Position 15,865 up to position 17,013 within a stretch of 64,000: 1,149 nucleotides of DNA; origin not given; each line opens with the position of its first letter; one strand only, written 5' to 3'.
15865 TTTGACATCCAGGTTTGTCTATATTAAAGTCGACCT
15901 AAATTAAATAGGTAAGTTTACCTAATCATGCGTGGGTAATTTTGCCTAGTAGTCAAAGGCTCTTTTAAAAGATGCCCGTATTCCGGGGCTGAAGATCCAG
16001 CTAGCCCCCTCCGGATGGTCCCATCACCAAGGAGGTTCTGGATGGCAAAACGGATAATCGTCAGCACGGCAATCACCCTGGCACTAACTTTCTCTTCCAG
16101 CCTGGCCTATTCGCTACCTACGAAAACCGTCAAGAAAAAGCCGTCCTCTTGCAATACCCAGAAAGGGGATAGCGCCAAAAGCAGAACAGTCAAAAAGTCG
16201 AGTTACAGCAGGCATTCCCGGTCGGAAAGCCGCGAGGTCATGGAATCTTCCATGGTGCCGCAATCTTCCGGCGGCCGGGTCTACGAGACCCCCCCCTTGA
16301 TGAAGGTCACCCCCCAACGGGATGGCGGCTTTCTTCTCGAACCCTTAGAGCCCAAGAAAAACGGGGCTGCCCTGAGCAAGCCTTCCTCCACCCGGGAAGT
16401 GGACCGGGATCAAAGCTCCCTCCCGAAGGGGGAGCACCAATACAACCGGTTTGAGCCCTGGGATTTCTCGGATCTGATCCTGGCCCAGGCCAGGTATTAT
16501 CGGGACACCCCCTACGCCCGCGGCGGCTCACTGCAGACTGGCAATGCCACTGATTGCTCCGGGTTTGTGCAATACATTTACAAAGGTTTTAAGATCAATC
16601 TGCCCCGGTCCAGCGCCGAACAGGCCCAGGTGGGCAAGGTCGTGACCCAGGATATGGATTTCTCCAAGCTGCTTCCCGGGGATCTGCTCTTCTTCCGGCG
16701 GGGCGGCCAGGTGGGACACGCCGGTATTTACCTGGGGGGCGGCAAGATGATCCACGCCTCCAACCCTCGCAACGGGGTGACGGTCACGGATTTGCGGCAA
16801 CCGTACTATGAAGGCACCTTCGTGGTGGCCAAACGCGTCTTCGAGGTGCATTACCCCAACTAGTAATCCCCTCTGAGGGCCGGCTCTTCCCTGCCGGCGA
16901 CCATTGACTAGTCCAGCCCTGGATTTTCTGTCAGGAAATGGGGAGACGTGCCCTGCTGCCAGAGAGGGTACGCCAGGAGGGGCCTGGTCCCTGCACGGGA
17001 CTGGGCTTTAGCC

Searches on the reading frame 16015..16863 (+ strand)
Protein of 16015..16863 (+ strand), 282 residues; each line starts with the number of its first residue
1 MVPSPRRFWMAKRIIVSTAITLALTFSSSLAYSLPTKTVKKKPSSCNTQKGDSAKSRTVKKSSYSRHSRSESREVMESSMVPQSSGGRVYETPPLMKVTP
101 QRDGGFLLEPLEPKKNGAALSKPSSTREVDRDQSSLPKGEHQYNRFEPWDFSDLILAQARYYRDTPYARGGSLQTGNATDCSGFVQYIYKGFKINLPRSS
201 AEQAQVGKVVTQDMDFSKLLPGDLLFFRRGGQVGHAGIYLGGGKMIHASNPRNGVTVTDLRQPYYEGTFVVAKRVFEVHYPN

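Call 3: search_protein_families(library=pfam, proteins=[window:16015-16863:+], max_evalue=1)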
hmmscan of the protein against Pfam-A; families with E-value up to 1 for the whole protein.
window:16015-16863:+ (282 aa): 3 families
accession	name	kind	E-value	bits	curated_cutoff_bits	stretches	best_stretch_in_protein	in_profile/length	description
PF00877.26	NLPC_P60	-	3.7e-26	91.6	23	1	165-273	2-104/105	NlpC/P60 family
PF04970.19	LRAT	-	0.014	16.2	24.3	1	219-252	3-35/120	Lecithin retinol acyltransferase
PF05382.19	Amidase_5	-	0.031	14.6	21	1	231-262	89-120/142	Bacteriophage peptidoglycan hydrolase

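Call 4: search_protein_families(library=ncbifam, proteins=[window:16015-16863:+], max_evalue=1)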
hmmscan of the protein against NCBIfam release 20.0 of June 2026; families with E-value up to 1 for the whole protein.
window:16015-16863:+ (282 aa): 10 families
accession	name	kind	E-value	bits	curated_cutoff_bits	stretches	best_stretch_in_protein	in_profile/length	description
NF008096.1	PRK10838.1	equivalog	1.2e-22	80.6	186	1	149-277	65-187/189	bifunctional murein DD-endopeptidase/murein LD-carboxypeptidase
NF038345.1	wall_hydro_RipC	exception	1.4e-15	57.6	425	1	164-258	263-349/362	peptidoglycan hydrolase RipC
NF033742.1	NlpC_p60_RipB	exception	8.4e-15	55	335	1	179-263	115-194/206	NlpC/P60 family peptidoglycan endopeptidase RipB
NF010495.0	PRK13914.1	equivalog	9.6e-15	54.5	647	1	153-257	367-463/481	invasion associated endopeptidase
NF033743.1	NlpC_inact_RipD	exception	9.4e-14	51.3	215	1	179-261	93-168/181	NlpC/P60 family peptidoglycan-binding protein RipD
NF046048.1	NlpC_P60_DIP1281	equivalog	1.8e-12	46.9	517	1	180-262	499-576/587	DIP1281 family NlpC/P60 protein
NF040678.1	EntFM_CwpFM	equivalog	1.8e-11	43.7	720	1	154-266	314-421/430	enterotoxin EntFM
NF033741.1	NlpC_p60_RipA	exception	2.4e-08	33.4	625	1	179-261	366-443/457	NlpC/P60 family peptidoglycan endopeptidase RipA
TIGR02219.1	phage_NlpC_fam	hypoth_equivalog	3.1e-05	24.5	81.9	2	155-194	1-39/134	putative phage cell wall peptidase, NlpC/P60 family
NF006361.0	PRK08581.1-3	equivalog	0.0011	17.5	839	1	25-249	70-281/652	amidase domain-containing protein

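Call 54: search_protein_families(library=padloc, proteins=[window:16015-16863:+], max_evalue=0.01)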
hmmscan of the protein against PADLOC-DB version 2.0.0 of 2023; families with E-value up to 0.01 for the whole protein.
window:16015-16863:+ (282 aa): 0 families

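Call 79: find_homologous_proteins(query=window:16015-16863:+, max_evalue=1e-10)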
Query window:16015-16863:+ (282 aa): 1173 proteins with E <= 1e-10 among 2403 candidates; the best 120 are listed.
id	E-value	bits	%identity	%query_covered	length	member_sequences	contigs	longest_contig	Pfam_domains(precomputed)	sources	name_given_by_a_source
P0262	2.1e-177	606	99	97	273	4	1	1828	PF00877.26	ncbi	-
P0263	8.2e-153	526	88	96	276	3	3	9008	PF00877.26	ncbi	-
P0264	3.1e-148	511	87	96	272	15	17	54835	PF00877.26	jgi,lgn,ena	-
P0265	8.9e-148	509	86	96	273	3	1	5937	PF00877.26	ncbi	ncbi:MAG: C40 family peptidase [Desulfobaccales bacterium]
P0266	4.3e-146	504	86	96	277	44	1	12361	PF00877.26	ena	-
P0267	8.7e-146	503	86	96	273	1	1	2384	PF00877.26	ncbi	-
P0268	3.8e-144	497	85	96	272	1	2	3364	PF00877.26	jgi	jgi:peptidoglycan DL-endopeptidase CwlO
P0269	1.6e-143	495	83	96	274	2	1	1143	PF00877.26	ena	-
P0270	1.9e-143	495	84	96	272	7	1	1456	PF00877.26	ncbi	-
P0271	5.1e-143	494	83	96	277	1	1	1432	PF00877.26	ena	-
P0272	2.0e-141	488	82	97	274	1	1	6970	PF00877.26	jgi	jgi:cell wall-associated NlpC family hydrolase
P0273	2.3e-141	488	83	96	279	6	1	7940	PF00877.26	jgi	jgi:cell wall-associated NlpC family hydrolase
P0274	3.4e-141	488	82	96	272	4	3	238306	PF00877.26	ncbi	-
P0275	3.3e-138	478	82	96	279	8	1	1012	PF00877.26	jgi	-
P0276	2.5e-131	455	76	96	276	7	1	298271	PF00877.26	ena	-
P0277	5.7e-131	454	78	96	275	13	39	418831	PF00877.26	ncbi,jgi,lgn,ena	ncbi:MAG: NlpC/P60 family protein [Desulfobaccales bacterium]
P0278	4.7e-123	428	94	72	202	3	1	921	PF00877.26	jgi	-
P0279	9.9e-121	421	74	97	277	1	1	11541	PF00877.26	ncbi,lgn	-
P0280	5.9e-120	418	72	97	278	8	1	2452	PF00877.26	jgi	jgi:cell wall-associated NlpC family hydrolase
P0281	1.1e-119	417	72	97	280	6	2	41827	PF00877.26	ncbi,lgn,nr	ncbi:MAG: NlpC/P60 family protein [Deltaproteobacteria bacterium]|nr:NlpC/P60 family protein [Deltap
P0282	2.9e-119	416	73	97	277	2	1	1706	PF00877.26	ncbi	-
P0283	8.1e-119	414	72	97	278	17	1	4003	PF00877.26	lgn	-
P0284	9.9e-119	414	73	97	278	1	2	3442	PF00877.26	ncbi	-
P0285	5.0e-118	412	70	97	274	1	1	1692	PF00877.26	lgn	-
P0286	1.9e-117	410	72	97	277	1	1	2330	PF00877.26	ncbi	-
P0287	2.3e-117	410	72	97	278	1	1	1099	PF00877.26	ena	-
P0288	1.3e-116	407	71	97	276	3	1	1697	PF00877.26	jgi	jgi:cell wall-associated NlpC family hydrolase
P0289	1.9e-116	407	91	72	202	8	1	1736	PF00877.26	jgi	-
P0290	8.2e-116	404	69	96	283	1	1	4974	PF00877.26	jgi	jgi:cell wall-associated NlpC family hydrolase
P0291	1.2e-115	404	71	97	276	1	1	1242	PF00877.26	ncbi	-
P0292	1.3e-115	404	69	97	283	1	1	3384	PF00877.26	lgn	-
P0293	3.8e-115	402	69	97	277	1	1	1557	PF00877.26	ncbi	-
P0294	1.4e-114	400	69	97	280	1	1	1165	PF00877.26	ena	-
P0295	3.1e-114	399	67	97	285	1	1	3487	PF00877.26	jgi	jgi:cell wall-associated NlpC family hydrolase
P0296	2.2e-112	393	70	96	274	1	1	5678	PF00877.26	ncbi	-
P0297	4.0e-112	392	66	97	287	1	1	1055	PF00877.26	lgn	-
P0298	2.6e-111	390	68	97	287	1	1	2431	PF00877.26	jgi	jgi:cell wall-associated NlpC family hydrolase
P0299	3.3e-111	389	87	72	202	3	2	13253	PF00877.26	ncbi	ncbi:MAG: C40 family peptidase [Desulfobaccales bacterium]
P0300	8.9e-111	388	66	97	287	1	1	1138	PF00877.26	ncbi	-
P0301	2.4e-110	387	67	97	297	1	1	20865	PF00877.26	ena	-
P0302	2.9e-110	386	65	97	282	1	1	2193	PF00877.26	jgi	jgi:cell wall-associated NlpC family hydrolase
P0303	5.3e-110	385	69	97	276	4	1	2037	PF00877.26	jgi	jgi:cell wall-associated NlpC family hydrolase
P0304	8.5e-110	385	64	97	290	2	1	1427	PF00877.26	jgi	-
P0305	1.3e-109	384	69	96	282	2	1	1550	PF00877.26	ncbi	-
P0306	1.6e-109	384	66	97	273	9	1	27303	PF00877.26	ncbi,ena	-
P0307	2.6e-109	383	69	97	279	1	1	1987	PF00877.26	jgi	jgi:cell wall-associated NlpC family hydrolase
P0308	3.5e-109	383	65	97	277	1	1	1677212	PF00877.26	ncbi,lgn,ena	-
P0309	3.9e-109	383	68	97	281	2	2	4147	PF00877.26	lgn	-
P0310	4.5e-109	382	68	97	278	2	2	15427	PF00877.26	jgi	jgi:cell wall-associated NlpC family hydrolase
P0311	5.7e-109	382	68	97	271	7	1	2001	PF00877.26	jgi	jgi:cell wall-associated NlpC family hydrolase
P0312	6.6e-109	382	69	96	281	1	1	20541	PF00877.26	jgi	jgi:cell wall-associated NlpC family hydrolase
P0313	9.6e-109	381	69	97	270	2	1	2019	PF00877.26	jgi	jgi:cell wall-associated NlpC family hydrolase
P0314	1.2e-108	381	68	97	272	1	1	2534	PF00877.26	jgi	jgi:cell wall-associated NlpC family hydrolase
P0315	1.9e-108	380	67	97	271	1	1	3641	PF00877.26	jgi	jgi:cell wall-associated NlpC family hydrolase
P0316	2.6e-108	380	69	97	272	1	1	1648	PF00877.26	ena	-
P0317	3.7e-108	379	69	97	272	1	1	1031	PF00877.26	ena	-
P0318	4.4e-108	379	69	96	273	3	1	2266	PF00877.26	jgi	jgi:cell wall-associated NlpC family hydrolase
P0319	6.7e-108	378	66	97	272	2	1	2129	PF00877.26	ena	-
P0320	9.3e-108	378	67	97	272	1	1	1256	PF00877.26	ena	-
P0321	1.1e-107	378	64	97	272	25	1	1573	PF00877.26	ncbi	-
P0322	1.4e-107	377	68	97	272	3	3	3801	PF00877.26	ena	-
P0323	2.6e-107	377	68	97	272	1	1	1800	PF00877.26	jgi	-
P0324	2.9e-107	376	68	97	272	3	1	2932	PF00877.26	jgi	-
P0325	3.9e-107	376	68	97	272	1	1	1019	PF00877.26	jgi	jgi:cell wall-associated NlpC family hydrolase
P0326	3.9e-107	376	67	97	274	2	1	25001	PF00877.26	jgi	jgi:cell wall-associated NlpC family hydrolase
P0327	5.5e-107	375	68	97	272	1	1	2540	PF00877.26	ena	-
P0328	5.6e-107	375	67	97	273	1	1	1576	PF00877.26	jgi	-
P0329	7.6e-107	375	67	97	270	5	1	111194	PF00877.26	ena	-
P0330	9.1e-107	375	65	97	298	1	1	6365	PF00877.26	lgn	-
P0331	1.1e-106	374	69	97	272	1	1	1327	PF00877.26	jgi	jgi:cell wall-associated NlpC family hydrolase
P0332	1.1e-106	374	67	97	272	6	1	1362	PF00877.26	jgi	jgi:cell wall-associated NlpC family hydrolase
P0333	1.8e-106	374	68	96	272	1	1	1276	PF00877.26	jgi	jgi:cell wall-associated NlpC family hydrolase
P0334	2.0e-106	374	68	97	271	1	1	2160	PF00877.26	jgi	jgi:cell wall-associated NlpC family hydrolase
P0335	2.6e-106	373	68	97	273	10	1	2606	PF00877.26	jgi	-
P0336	3.1e-106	373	66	96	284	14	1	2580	PF00877.26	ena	-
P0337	3.2e-106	373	65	96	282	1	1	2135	PF00877.26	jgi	jgi:cell wall-associated NlpC family hydrolase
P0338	3.5e-106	373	68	97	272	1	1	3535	PF00877.26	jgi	jgi:cell wall-associated NlpC family hydrolase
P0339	3.5e-106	373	67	97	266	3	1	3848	PF00877.26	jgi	jgi:cell wall-associated NlpC family hydrolase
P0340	5.7e-106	372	65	97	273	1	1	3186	PF00877.26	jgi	jgi:cell wall-associated NlpC family hydrolase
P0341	5.9e-106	372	68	97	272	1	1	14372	PF00877.26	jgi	-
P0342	6.0e-106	372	66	96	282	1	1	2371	PF00877.26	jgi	jgi:hypothetical protein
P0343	6.5e-106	372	66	97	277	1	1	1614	PF00877.26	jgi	jgi:NlpC/P60 family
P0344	6.8e-106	372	68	96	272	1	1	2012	PF00877.26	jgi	jgi:cell wall-associated NlpC family hydrolase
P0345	7.3e-106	372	65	97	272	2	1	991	PF00877.26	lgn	-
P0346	7.3e-106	372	64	97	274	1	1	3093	PF00877.26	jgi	jgi:cell wall-associated NlpC family hydrolase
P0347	8.3e-106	372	65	97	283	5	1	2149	PF00877.26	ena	-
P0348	9.0e-106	372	68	97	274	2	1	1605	PF00877.26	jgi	jgi:cell wall-associated NlpC family hydrolase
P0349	9.5e-106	371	68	96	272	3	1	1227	PF00877.26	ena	-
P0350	9.5e-106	371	69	96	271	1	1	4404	PF00877.26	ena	-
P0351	9.5e-106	371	66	97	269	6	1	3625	PF00877.26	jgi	jgi:cell wall-associated NlpC family hydrolase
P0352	9.8e-106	371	66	97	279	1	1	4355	PF00877.26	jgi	jgi:cell wall-associated NlpC family hydrolase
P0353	1.3e-105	371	65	96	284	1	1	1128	PF00877.26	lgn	-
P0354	1.5e-105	371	64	97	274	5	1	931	PF00877.26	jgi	-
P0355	1.5e-105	371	66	93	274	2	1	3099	PF00877.26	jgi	jgi:cell wall-associated NlpC family hydrolase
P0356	1.8e-105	370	67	97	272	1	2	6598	PF00877.26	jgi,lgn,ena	-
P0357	2.0e-105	370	64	97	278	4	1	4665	PF00877.26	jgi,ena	-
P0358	2.0e-105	370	65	97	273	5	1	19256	PF00877.26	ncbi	-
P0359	2.7e-105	370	68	97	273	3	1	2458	PF00877.26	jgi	jgi:cell wall-associated NlpC family hydrolase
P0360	2.7e-105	370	66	97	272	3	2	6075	PF00877.26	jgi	jgi:murein DD-endopeptidase / murein LD-carboxypeptidase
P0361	3.2e-105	370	67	97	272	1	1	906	PF00877.26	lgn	-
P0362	3.5e-105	370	68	97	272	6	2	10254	PF00877.26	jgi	jgi:cell wall-associated NlpC family hydrolase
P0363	3.8e-105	369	66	97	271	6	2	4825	PF00877.26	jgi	jgi:cell wall-associated NlpC family hydrolase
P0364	3.9e-105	369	67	97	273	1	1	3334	PF00877.26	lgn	-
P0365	3.9e-105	369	64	97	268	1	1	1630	PF00877.26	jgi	jgi:hypothetical protein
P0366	7.4e-105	369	66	96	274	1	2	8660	PF00877.26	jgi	jgi:cell wall-associated NlpC family hydrolase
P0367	7.5e-105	369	66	97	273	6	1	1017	PF00877.26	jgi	-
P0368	7.7e-105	368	66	97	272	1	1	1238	PF00877.26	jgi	-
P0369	7.7e-105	368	66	97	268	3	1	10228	PF00877.26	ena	-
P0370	8.1e-105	368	67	97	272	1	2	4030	PF00877.26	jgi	jgi:cell wall-associated NlpC family hydrolase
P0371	1.1e-104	368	68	96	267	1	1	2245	PF00877.26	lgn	-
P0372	1.1e-104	368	66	96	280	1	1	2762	PF00877.26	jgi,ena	-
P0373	1.2e-104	368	66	96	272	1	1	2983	PF00877.26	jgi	jgi:cell wall-associated NlpC family hydrolase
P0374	1.3e-104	368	66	97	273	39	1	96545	PF00877.26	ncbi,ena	-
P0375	2.2e-104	367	66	97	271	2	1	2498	PF00877.26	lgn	-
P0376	2.3e-104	367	66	97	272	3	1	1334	PF00877.26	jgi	-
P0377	2.3e-104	367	66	97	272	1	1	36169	PF00877.26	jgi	jgi:cell wall-associated NlpC family hydrolase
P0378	3.2e-104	366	67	97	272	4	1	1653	PF00877.26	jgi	-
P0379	3.7e-104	366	64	96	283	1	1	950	PF00877.26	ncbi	-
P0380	4.5e-104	366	65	97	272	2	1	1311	PF00877.26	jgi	jgi:hypothetical protein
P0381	5.3e-104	366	66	97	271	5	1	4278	PF00877.26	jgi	jgi:cell wall-associated NlpC family hydrolase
